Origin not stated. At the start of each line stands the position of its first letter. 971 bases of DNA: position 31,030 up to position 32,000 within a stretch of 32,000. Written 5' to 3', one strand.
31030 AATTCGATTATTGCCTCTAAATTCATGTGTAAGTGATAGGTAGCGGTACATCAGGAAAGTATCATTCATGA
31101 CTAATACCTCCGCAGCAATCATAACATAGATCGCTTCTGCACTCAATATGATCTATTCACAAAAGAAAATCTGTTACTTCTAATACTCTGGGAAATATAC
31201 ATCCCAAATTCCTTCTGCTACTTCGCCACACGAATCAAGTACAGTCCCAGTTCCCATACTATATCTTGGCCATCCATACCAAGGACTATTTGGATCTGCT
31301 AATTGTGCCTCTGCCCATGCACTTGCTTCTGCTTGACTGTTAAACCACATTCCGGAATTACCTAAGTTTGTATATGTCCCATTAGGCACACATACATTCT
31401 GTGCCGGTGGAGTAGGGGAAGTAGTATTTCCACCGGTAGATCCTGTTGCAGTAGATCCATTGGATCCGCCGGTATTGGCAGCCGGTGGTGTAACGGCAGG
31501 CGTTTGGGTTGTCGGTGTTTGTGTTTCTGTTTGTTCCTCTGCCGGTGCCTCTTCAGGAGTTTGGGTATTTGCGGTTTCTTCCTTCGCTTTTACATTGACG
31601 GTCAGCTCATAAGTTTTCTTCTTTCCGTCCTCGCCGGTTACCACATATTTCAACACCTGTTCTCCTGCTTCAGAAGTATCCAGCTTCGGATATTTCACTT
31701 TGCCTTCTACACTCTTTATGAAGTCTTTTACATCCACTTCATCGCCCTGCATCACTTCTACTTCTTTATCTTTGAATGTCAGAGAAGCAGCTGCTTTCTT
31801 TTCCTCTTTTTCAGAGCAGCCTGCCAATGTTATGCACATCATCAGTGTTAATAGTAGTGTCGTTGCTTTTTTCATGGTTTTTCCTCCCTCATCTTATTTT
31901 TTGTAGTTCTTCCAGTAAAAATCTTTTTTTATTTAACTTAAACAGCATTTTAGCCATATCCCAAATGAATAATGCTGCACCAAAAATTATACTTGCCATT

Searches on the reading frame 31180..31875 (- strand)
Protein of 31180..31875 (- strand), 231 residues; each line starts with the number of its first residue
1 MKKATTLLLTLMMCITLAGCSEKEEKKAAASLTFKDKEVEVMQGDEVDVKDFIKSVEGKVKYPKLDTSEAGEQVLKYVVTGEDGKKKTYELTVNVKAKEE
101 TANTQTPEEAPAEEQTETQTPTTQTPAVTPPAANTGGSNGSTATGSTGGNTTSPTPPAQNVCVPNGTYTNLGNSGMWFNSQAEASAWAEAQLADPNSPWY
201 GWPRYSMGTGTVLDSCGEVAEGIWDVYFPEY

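Call 9: search_protein_families(library=pfam, proteins=[window:31180-31875:-])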
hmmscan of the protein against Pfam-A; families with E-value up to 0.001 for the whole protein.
window:31180-31875:- (231 aa): 0 families

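Call 10: find_encoding_contigs(protein=window:31180-31875:-, flank=3000, max_places=10)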
Protein window:31180-31875:- (231 aa): 10 contigs read that carry it; 7 places shown.
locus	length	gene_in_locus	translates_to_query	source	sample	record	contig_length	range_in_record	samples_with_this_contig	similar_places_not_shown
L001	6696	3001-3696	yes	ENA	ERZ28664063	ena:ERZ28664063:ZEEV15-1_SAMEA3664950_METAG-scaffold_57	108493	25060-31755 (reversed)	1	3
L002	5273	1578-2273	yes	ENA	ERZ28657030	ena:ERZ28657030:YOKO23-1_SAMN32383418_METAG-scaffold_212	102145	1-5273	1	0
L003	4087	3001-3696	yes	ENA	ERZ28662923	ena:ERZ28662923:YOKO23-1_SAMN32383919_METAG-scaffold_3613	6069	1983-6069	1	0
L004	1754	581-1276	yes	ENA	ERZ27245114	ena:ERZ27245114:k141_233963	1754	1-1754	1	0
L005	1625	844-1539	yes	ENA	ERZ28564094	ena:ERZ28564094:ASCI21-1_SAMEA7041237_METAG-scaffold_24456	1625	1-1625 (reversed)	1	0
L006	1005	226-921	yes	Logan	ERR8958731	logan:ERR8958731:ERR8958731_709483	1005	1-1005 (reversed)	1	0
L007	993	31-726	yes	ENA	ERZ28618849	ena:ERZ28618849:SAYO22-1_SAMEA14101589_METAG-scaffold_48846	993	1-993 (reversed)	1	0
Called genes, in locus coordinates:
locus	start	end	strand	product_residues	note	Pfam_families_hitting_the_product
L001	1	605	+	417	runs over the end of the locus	PF00817:IMS, PF11799:IMS_C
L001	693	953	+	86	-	-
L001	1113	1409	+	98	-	PF01035:DNA_binding_1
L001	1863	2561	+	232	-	-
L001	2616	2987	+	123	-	-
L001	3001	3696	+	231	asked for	-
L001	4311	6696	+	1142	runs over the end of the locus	PF17210:SdrD_B (faint), PF17802:SpaA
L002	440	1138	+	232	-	-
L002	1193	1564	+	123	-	-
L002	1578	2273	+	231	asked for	-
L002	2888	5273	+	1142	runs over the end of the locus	PF17210:SdrD_B (faint), PF17802:SpaA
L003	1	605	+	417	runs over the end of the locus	PF00817:IMS, PF11799:IMS_C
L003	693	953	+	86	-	-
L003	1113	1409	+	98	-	PF01035:DNA_binding_1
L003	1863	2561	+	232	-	-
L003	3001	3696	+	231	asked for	-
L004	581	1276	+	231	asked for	-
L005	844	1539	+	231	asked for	-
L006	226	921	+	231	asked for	-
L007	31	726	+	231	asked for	-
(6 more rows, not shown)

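Call 14: find_homologous_proteins(query=window:31180-31875:-)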
Query window:31180-31875:- (231 aa): 19 proteins with E <= 0.001 among 528 candidates.
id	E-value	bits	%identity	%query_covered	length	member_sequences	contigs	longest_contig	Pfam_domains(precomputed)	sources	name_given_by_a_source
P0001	7.7e-143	492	97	100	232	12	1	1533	-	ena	-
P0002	2.0e-133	461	90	100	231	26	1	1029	-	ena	-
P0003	5.9e-121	421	76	99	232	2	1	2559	-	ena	-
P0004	4.0e-119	415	81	99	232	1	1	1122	-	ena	-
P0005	2.9e-118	412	80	99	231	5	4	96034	-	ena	-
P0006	3.9e-118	411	73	99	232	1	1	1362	-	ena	-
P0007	8.9e-118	410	80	99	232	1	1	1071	-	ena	-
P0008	1.1e-106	374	76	95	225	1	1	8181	-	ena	-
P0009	5.6e-103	362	73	99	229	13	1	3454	-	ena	-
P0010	6.3e-102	358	72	99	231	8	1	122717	-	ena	-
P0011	1.0e-100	354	72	99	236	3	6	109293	-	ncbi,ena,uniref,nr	ncbi:hypothetical protein NE663_06365 [Massilicoli timonensis]|uniref:Lipoprotein n=1 Tax=Massilicol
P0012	2.9e-99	350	71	98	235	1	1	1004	-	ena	-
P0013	4.2e-99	349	71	99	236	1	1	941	-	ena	-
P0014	3.6e-96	340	70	99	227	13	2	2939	-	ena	-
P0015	3.7e-96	339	78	94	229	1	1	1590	-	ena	-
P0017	4.8e-93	329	61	99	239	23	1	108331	-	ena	-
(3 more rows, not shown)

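Call 15: find_encoding_contigs(protein=P0005, flank=2500, max_places=3)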
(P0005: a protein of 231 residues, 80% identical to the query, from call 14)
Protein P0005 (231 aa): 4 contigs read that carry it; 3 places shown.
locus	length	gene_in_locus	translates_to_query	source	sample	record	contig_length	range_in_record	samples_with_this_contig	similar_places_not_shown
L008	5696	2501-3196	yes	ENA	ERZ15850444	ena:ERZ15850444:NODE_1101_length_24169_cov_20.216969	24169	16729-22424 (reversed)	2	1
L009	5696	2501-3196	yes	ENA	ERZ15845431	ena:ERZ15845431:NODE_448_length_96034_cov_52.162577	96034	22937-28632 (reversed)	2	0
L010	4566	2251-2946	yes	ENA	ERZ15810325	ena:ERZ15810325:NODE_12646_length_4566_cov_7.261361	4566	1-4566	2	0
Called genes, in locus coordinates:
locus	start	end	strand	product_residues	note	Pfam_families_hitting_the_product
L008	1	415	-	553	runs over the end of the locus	PF17425:Arylsulfotran_N, PF05935:Arylsulfotrans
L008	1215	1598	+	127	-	-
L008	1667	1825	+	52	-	-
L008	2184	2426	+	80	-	-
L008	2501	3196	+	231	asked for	-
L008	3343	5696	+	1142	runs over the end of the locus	PF17802:SpaA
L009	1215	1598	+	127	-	-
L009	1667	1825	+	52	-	-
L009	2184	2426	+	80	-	-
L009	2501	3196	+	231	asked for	-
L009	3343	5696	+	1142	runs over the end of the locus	PF17802:SpaA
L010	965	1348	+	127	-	-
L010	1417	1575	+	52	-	-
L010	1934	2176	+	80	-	-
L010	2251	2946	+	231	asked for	-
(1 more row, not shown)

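Call 16: find_encoding_contigs(protein=P0010, flank=2500, max_places=3)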
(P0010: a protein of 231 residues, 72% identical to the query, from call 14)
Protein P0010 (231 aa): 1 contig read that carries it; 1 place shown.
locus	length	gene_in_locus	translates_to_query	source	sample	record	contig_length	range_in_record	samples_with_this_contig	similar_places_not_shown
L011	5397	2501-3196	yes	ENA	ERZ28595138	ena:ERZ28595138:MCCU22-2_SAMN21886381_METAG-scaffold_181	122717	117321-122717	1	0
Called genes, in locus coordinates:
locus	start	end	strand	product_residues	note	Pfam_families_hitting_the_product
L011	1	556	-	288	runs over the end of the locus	PF02645:DegV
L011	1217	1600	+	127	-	-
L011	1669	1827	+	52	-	-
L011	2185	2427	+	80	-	-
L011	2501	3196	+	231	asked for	-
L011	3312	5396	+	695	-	?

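Call 17: find_encoding_contigs(protein=P0011, flank=2500, max_places=4)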
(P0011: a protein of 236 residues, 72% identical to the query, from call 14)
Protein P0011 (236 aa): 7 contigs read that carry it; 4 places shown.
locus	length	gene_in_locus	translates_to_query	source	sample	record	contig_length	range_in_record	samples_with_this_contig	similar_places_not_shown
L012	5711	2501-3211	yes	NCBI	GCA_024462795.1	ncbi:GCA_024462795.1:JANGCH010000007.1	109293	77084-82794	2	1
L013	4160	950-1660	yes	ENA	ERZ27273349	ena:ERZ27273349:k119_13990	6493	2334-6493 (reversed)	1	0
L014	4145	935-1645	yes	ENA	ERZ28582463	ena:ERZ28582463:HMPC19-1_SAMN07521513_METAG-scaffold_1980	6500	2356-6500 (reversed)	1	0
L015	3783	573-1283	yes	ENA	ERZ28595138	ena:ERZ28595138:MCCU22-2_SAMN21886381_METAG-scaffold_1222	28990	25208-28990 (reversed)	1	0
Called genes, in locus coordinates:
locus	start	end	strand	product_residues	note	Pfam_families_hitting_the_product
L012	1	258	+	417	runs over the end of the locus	PF00817:IMS, PF11799:IMS_C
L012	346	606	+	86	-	-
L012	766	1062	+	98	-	PF01035:DNA_binding_1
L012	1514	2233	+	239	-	-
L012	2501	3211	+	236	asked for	-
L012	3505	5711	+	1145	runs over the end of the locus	PF17802:SpaA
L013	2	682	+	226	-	?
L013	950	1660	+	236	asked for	-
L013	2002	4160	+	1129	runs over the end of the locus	PF17802:SpaA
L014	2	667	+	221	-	?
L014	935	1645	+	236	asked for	-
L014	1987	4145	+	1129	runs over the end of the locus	PF17802:SpaA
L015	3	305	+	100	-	?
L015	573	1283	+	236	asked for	-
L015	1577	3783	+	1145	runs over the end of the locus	PF17802:SpaA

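Call 18: find_encoding_contigs(protein=P0017, flank=2500, max_places=3)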
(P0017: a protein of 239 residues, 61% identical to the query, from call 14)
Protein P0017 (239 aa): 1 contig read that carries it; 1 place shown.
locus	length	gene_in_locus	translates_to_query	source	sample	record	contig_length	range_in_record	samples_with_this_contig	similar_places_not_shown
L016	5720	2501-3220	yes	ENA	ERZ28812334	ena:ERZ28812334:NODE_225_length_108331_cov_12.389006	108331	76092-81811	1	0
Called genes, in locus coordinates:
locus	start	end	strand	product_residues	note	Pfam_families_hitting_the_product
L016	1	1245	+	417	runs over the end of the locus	PF00817:IMS, PF11799:IMS_C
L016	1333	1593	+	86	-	-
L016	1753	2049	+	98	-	PF01035:DNA_binding_1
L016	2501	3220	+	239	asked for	-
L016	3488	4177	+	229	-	-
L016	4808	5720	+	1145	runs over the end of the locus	PF17802:SpaA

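Call 25: find_homologous_proteins(query=L016:3488-4177:+)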
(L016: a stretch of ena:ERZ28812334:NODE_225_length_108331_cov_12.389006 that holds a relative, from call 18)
Query L016:3488-4177:+ (229 aa): 61 proteins with E <= 0.001 among 521 candidates.
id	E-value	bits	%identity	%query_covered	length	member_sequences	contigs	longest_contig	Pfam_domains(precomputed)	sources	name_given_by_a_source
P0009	2.9e-148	510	100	100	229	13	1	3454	-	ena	-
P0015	7.5e-115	400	83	100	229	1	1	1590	-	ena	-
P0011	1.3e-106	373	79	100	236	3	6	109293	-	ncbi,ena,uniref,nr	ncbi:hypothetical protein NE663_06365 [Massilicoli timonensis]|uniref:Lipoprotein n=1 Tax=Massilicol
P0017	2.2e-106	373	75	100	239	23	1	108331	-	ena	-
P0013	3.1e-106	372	79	100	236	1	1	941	-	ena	-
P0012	7.3e-105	368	78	99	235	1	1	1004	-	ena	-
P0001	8.6e-105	367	76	100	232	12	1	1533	-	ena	-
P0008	2.1e-104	366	79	99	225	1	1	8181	-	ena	-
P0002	4.6e-102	359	74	100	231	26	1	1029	-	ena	-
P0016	1.7e-101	357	75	100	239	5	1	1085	-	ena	-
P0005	1.8e-101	357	75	100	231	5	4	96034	-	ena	-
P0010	3.8e-100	352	76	100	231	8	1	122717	-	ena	-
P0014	1.8e-99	350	77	100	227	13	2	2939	-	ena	-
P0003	3.8e-99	349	75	100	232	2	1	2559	-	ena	-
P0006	7.4e-98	345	74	100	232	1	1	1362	-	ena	-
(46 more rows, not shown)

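Call 27: find_encoding_contigs(protein=P0009, flank=1500, max_places=10)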
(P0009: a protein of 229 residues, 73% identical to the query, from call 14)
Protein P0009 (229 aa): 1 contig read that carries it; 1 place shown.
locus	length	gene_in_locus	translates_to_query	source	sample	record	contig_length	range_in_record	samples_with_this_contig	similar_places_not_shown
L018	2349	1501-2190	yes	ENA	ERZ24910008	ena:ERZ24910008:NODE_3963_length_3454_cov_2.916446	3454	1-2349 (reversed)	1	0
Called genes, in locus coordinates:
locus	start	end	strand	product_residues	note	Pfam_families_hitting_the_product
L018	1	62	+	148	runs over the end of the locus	PF01035:DNA_binding_1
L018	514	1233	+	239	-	-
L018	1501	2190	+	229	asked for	-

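Call 28: find_encoding_contigs(protein=P0015, flank=1500, max_places=5)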
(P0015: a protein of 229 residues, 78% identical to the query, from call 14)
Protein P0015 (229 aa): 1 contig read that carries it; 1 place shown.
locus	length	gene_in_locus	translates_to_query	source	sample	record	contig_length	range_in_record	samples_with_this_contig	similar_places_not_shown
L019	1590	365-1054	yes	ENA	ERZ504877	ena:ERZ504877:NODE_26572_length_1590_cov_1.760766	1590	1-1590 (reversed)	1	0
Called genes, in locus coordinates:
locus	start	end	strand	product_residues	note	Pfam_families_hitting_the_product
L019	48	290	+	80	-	-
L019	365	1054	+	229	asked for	-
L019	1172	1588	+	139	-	?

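Call 29: find_encoding_contigs(protein=P0001, flank=1500, max_places=10)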
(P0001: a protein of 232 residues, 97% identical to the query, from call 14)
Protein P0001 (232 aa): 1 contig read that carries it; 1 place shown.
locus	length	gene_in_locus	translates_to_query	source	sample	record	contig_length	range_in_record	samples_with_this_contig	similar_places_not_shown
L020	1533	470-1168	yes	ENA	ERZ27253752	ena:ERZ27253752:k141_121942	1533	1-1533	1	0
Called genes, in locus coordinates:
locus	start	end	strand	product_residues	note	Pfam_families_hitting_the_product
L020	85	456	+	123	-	-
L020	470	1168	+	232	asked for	-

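Call 30: find_encoding_contigs(protein=P0002, flank=1500, max_places=10)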
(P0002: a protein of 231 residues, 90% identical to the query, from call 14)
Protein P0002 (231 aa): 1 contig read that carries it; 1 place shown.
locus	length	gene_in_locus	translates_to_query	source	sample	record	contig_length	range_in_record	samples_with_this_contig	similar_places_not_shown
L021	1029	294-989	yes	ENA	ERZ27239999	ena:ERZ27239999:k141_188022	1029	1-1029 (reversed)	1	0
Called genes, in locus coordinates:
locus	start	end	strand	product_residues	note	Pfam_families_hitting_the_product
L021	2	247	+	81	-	?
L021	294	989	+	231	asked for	-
